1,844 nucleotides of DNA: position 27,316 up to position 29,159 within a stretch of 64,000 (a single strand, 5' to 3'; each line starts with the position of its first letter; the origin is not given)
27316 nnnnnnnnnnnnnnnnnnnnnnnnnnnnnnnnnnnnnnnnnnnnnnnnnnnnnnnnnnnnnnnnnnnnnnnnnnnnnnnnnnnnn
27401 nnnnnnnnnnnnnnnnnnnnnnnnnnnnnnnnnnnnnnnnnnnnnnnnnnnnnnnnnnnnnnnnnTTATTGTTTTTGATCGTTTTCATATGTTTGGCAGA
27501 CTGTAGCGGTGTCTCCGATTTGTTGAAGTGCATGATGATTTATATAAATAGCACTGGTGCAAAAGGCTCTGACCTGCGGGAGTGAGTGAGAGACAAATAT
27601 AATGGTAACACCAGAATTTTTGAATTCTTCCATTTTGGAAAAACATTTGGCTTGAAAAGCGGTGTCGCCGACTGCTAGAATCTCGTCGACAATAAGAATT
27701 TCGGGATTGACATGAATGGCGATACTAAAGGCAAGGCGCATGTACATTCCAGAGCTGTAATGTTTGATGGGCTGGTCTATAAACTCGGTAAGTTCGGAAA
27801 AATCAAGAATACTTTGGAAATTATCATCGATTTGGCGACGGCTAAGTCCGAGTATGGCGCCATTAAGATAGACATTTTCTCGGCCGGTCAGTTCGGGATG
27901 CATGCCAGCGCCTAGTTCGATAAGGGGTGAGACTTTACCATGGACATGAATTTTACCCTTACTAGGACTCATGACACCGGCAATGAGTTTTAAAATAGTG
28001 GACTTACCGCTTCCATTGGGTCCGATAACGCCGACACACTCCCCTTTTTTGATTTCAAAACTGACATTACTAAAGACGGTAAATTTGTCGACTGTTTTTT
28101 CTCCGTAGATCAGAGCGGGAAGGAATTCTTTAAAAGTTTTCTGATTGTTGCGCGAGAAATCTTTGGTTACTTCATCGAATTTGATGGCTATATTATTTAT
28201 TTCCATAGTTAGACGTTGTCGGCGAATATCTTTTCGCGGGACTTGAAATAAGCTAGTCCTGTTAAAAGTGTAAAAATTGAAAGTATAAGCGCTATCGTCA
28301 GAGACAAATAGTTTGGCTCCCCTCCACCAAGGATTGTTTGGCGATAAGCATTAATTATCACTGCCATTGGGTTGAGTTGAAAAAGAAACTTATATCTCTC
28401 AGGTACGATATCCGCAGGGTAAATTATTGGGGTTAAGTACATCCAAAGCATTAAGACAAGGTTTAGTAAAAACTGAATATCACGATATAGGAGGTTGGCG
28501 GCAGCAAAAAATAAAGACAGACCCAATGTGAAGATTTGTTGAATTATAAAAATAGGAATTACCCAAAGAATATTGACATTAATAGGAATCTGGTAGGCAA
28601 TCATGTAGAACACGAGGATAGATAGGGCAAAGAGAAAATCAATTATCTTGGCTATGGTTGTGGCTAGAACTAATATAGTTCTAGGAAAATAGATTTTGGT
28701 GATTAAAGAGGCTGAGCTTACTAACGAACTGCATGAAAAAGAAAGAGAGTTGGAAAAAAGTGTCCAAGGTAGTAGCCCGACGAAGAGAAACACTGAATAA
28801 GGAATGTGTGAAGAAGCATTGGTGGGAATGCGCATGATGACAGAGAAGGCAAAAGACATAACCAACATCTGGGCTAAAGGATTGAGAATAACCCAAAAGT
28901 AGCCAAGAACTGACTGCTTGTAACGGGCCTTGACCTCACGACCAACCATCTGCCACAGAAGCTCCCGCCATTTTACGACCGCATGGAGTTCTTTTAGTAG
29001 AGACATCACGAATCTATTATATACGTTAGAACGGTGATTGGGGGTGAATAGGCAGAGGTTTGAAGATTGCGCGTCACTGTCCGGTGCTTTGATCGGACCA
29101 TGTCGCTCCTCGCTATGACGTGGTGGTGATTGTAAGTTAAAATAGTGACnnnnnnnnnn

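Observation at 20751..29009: ABC-transporter-dependent glycan pathway with a 993-aa GT2, coiled-coil, GT2, GT4 candidate polymerase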

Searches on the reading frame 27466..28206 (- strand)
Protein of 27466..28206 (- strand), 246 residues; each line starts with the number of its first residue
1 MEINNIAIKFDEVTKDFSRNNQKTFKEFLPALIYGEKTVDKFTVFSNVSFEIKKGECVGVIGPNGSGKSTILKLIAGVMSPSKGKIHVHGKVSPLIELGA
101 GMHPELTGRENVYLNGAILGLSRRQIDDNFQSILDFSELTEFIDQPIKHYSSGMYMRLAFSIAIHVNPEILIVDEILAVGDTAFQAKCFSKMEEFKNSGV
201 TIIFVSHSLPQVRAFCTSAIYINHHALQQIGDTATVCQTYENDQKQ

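Call 3: search_protein_families(library=pfam, proteins=[window:27466-28206:-], max_evalue=0.01)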
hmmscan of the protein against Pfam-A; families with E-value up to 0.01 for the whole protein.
window:27466-28206:- (246 aa): 9 families
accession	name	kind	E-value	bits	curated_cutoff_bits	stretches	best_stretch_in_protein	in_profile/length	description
PF00005.33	ABC_tran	-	4.3e-23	82.9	25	1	46-176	2-135/137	ABC transporter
PF13555.12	AAA_29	-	1.5e-05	25.1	27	1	44-83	11-50/61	P-loop containing region of AAA domain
PF13304.12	AAA_21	-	2.4e-05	25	27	1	58-76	2-20/304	AAA domain, putative AbiEii toxin, Type IV TA system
PF02463.25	SMC_N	-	0.00017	21.5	40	1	40-96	8-65/220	RecF/RecN/SMC N terminal domain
PF13476.12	AAA_23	-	0.00019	22.6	27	1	42-76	7-40/201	AAA domain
PF00004.35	AAA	-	0.00024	22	21.2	1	60-209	3-111/131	ATPase family associated with various cellular activities (AAA)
PF25199.1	nSTAND_NTPase5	-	0.003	17.8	34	1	39-80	19-66/145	Novel STAND NTPase 5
PF13175.12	AAA_15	-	0.004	17.2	32.1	1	51-82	20-50/374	AAA ATPase domain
PF00270.35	DEAD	-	0.0071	16.5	26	0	51-210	10-161/167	DEAD/DEAH box helicase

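Call 6: search_protein_families(library=ncbifam, proteins=[window:27466-28206:-], max_evalue=0.001)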
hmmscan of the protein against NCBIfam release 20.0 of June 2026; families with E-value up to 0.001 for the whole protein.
window:27466-28206:- (246 aa): 183 families (the best 25 are shown)
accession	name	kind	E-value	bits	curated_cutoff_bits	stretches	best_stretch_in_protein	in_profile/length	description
NF010065.0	PRK13545.1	equivalog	4.5e-73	246.8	538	1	5-242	2-236/549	teichoic acids export protein ATP-binding subunit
NF010066.0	PRK13546.1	equivalog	5.7e-64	216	320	1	5-242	2-236/264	teichoic acids export ABC transporter ATP-binding subunit TagH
NF050108.1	galactan_ABC_ATP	equivalog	4.4e-53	180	400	1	37-242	37-242/244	galactan export ABC transporter ATP-binding subunit Wzt/RfbE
TIGR01188.1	drrA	subfamily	5.4e-34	117.9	312.45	1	37-232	1-207/302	daunorubicin resistance ABC transporter, ATP-binding protein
NF010059.0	PRK13536.1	equivalog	6e-29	100.9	549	1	36-217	50-242/342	nodulation factor ABC transporter ATP-binding protein NodI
TIGR01288.1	nodI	equivalog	4e-28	98.3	424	1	41-223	16-209/303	nodulation factor ABC transporter ATP-binding protein NodI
TIGR04521.1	ECF_ATPase_2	equivalog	1.4e-27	96.5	330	2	33-91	9-67/279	energy-coupling factor transporter ATPase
TIGR03740.1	galliderm_ABC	subfamily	5.9e-27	94.8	309.75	1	37-218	8-193/223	lantibiotic protection ABC transporter ATP-binding subunit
NF010060.0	PRK13537.1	equivalog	1.8e-25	89.5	521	1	36-223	22-220/314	nodulation factor ABC transporter ATP-binding protein NodI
TIGR04520.1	ECF_ATPase_1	equivalog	2.5e-24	86.2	315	2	40-91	13-64/269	energy-coupling factor transporter ATPase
NF040933.2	ABC_arch_GlcV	equivalog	4.1e-23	81.8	450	2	40-91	17-68/357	glucose ABC transporter ATP-binding protein GlcV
NF043075.1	MMSYN1_0197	equivalog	4.5e-23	81.7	550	1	37-242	10-226/341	spermidine/putrescine ABC transporter ATP-binding protein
TIGR02769.1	nickel_nikE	equivalog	5.2e-23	81.9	332.55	2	40-91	22-73/265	nickel import ATP-binding protein NikE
TIGR01166.1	cbiO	subfamily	8.3e-23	80.8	211.8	2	42-91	5-54/190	cobalt ABC transporter, ATP-binding protein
TIGR00968.1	3a0106s01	subfamily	1.5e-22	80.2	342.75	1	37-238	8-220/237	sulfate ABC transporter ATP-binding protein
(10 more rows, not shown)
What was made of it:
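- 27466..28206 (-): Wzt, nucleotide-binding subunit, short form (246 aa) with no C-terminal carbohydrate-binding module. NCBIfam matches only the nucleotide-binding domain of TagH and the galactan Wzt (calls 3, 6).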

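Call 61: search_protein_families(library=pfam, proteins=[window:27466-28206:-], max_evalue=1)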
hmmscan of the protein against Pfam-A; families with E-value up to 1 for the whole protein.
window:27466-28206:- (246 aa): 14 families
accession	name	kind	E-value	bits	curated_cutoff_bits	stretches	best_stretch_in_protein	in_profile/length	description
PF00005.33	ABC_tran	-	4.3e-23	82.9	25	1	46-176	2-135/137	ABC transporter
PF13555.12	AAA_29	-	1.5e-05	25.1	27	1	44-83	11-50/61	P-loop containing region of AAA domain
PF13304.12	AAA_21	-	2.4e-05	25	27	1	58-76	2-20/304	AAA domain, putative AbiEii toxin, Type IV TA system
PF02463.25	SMC_N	-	0.00017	21.5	40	1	40-96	8-65/220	RecF/RecN/SMC N terminal domain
PF13476.12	AAA_23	-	0.00019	22.6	27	1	42-76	7-40/201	AAA domain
PF00004.35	AAA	-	0.00024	22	21.2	1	60-209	3-111/131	ATPase family associated with various cellular activities (AAA)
PF25199.1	nSTAND_NTPase5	-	0.003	17.8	34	1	39-80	19-66/145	Novel STAND NTPase 5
PF13175.12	AAA_15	-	0.004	17.2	32.1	1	51-82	20-50/374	AAA ATPase domain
PF00270.35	DEAD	-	0.0071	16.5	26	1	51-210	10-161/167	DEAD/DEAH box helicase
PF13604.12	AAA_30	-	0.026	14.7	27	1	57-87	20-50/191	AAA domain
PF13401.12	AAA_22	-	0.054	14.3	27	1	57-78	7-28/130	AAA domain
PF13245.12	AAA_19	-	0.087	13.4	25.1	1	54-83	10-39/134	AAA domain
PF13191.12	AAA_16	-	0.14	13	32.6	1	55-76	24-45/167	AAA ATPase domain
PF20703.3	nSTAND1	-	0.31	11.1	27.1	1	51-83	29-59/379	Novel STAND NTPase 1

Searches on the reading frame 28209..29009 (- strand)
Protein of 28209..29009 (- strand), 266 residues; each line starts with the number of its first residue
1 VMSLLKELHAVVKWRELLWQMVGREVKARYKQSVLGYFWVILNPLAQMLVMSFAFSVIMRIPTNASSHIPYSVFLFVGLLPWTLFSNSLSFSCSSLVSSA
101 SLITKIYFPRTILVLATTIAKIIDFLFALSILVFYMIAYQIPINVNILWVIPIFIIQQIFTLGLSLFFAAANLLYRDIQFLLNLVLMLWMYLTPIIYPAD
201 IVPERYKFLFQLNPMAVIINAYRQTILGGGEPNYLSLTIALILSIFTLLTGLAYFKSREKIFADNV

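Call 3: search_protein_families(library=pfam, proteins=[window:28209-29009:-], max_evalue=0.01)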
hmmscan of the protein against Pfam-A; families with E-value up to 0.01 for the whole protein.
window:28209-29009:- (266 aa): 1 family
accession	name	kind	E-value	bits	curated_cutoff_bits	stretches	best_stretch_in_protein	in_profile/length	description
PF01061.29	ABC2_membrane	-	5.3e-16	59.2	26.9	1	17-226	2-210/211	ABC-2 type transporter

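Call 6: search_protein_families(library=ncbifam, proteins=[window:28209-29009:-], max_evalue=0.001)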
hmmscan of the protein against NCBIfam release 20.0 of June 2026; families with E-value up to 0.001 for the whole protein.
window:28209-29009:- (266 aa): 3 families
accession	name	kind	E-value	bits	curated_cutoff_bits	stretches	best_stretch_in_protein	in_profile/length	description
NF050109.1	galactan_ABC_perm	equivalog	9.5e-21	74.5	380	1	6-250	12-256/272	galactan export ABC transporter permease subunit Wzm/RfbD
NF050053.1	CapPschTportKpsM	equivalog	5.1e-16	59.4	300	1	21-262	8-255/257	capsule polysaccharide transporter KpsM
TIGR01247.1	drrB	subfamily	9.5e-05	22.2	223.05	1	29-249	8-227/236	daunorubicin resistance ABC transporter membrane protein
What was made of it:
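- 28209..29006 (-): Wzm, ABC-2 type permease (265-266 aa). NCBIfam galactan Wzm / KpsM (calls 3, 6).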
